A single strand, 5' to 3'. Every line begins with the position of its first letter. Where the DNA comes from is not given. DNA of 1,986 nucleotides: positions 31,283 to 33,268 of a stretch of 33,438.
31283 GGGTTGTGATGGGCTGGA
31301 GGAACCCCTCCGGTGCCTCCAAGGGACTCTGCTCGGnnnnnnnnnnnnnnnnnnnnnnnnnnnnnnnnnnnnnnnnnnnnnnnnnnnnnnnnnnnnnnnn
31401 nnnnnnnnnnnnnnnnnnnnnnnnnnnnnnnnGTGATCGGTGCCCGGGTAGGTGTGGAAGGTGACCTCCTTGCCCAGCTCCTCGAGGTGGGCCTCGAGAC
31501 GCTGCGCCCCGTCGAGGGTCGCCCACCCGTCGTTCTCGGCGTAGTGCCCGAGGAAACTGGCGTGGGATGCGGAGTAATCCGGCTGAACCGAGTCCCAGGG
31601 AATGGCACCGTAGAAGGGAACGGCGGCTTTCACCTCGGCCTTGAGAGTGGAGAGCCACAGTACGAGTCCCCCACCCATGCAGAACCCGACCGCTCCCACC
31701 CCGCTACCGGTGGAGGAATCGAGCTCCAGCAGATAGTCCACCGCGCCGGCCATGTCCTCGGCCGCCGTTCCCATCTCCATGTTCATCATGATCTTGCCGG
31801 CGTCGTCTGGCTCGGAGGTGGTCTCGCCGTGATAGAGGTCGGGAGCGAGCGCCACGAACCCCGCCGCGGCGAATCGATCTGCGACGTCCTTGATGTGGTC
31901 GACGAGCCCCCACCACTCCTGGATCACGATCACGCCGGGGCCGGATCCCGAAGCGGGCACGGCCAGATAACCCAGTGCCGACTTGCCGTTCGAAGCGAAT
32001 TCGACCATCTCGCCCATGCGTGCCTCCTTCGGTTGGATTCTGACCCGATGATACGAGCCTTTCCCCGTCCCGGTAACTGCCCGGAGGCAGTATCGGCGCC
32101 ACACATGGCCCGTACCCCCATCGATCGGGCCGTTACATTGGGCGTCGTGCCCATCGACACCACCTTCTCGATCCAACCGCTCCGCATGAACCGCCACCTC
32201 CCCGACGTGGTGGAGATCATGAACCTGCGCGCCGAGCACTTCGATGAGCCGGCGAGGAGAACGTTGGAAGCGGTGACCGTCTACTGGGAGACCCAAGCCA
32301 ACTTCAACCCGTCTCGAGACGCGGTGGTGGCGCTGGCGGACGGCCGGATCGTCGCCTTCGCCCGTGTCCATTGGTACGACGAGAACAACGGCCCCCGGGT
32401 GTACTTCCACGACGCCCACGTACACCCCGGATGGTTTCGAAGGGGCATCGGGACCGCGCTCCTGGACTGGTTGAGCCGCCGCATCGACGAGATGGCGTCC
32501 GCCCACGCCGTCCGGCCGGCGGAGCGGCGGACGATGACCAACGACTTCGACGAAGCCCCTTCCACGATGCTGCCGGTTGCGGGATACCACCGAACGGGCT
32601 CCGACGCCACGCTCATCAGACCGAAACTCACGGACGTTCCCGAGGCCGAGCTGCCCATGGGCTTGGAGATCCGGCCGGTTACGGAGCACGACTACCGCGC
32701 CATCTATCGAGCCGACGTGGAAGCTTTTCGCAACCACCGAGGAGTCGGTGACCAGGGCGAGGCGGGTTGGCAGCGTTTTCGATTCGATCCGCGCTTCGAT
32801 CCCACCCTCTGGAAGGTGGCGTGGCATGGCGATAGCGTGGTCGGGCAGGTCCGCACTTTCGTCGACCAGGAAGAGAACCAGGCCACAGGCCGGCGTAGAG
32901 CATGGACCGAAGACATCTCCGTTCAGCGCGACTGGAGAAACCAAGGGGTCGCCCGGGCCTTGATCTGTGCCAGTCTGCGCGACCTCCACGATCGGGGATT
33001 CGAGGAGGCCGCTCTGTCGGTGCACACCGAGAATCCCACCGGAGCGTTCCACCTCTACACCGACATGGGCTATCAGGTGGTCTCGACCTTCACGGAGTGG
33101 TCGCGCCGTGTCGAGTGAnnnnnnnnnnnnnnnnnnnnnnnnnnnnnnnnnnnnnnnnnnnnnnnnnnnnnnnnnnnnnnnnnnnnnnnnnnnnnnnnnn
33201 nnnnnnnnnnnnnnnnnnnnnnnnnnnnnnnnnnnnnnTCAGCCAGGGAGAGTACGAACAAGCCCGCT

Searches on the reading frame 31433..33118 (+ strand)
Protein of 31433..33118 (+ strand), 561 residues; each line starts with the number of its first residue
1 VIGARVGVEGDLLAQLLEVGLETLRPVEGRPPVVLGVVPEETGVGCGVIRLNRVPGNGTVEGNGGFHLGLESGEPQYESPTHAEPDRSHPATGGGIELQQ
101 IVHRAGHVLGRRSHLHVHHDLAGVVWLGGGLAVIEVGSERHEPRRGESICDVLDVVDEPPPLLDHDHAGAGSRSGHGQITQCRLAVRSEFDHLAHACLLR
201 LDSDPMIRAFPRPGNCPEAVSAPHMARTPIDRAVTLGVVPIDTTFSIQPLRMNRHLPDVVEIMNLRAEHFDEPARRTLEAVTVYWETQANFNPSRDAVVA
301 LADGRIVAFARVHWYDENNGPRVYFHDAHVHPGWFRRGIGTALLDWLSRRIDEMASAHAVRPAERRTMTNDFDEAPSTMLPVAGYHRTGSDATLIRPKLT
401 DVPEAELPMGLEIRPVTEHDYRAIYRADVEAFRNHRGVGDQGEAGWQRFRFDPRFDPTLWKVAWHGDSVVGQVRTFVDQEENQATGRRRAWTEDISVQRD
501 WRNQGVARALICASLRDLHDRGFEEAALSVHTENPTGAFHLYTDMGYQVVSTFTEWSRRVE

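Call 20: search_protein_families(library=pfam, proteins=[window:31433-33118:+], max_evalue=0.001)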
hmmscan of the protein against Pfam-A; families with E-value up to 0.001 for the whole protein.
window:31433-33118:+ (561 aa): 5 families
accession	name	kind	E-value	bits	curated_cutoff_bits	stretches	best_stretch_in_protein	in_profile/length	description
PF00583.31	Acetyltransf_1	-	5.5e-20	72.2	20.7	2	454-547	30-116/116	Acetyltransferase (GNAT) family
PF13508.13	Acetyltransf_7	-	3.1e-17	63.2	27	2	462-548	7-83/84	Acetyltransferase (GNAT) domain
PF13673.13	Acetyltransf_10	-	6.4e-09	36.3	23.6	1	491-551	53-111/128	Acetyltransferase (GNAT) domain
PF13527.13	Acetyltransf_9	-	1.6e-07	31.8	25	1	412-549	1-126/127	Acetyltransferase (GNAT) domain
PF13302.13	Acetyltransf_3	-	0.00071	20.7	25.4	0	411-535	2-126/138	Acetyltransferase (GNAT) domain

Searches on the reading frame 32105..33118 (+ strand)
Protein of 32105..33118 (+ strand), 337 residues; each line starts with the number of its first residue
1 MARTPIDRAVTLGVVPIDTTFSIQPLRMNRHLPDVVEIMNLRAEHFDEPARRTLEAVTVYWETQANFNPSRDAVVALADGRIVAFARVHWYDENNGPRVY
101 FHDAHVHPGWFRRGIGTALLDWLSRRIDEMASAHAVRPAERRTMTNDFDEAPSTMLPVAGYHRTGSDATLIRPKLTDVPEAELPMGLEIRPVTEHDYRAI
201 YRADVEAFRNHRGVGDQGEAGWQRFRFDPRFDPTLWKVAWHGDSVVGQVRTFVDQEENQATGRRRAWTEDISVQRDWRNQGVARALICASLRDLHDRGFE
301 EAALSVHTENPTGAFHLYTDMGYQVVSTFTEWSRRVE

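Call 79: search_protein_families(library=ncbifam, proteins=[window:32105-33118:+], max_evalue=0.00001)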
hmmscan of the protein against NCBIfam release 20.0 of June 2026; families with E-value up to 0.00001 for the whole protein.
window:32105-33118:+ (337 aa): 4 families
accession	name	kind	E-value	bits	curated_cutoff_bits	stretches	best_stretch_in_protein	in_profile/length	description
TIGR03448.1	mycothiol_MshD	equivalog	3.4e-09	36.4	163.1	1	69-328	45-290/294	mycothiol synthase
TIGR01575.1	rimI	equivalog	6.3e-09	36.1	86.4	0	236-328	34-117/132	ribosomal protein S18-alanine N-acetyltransferase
NF002959.0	PRK03624.1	equivalog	1.6e-08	34.4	124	1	265-327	72-133/147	GNAT family acetyltransferase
NF033083.0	AAC_3_I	equivalog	2.2e-06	27.9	200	0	238-323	52-134/145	AAC(3)-I family aminoglycoside N-acetyltransferase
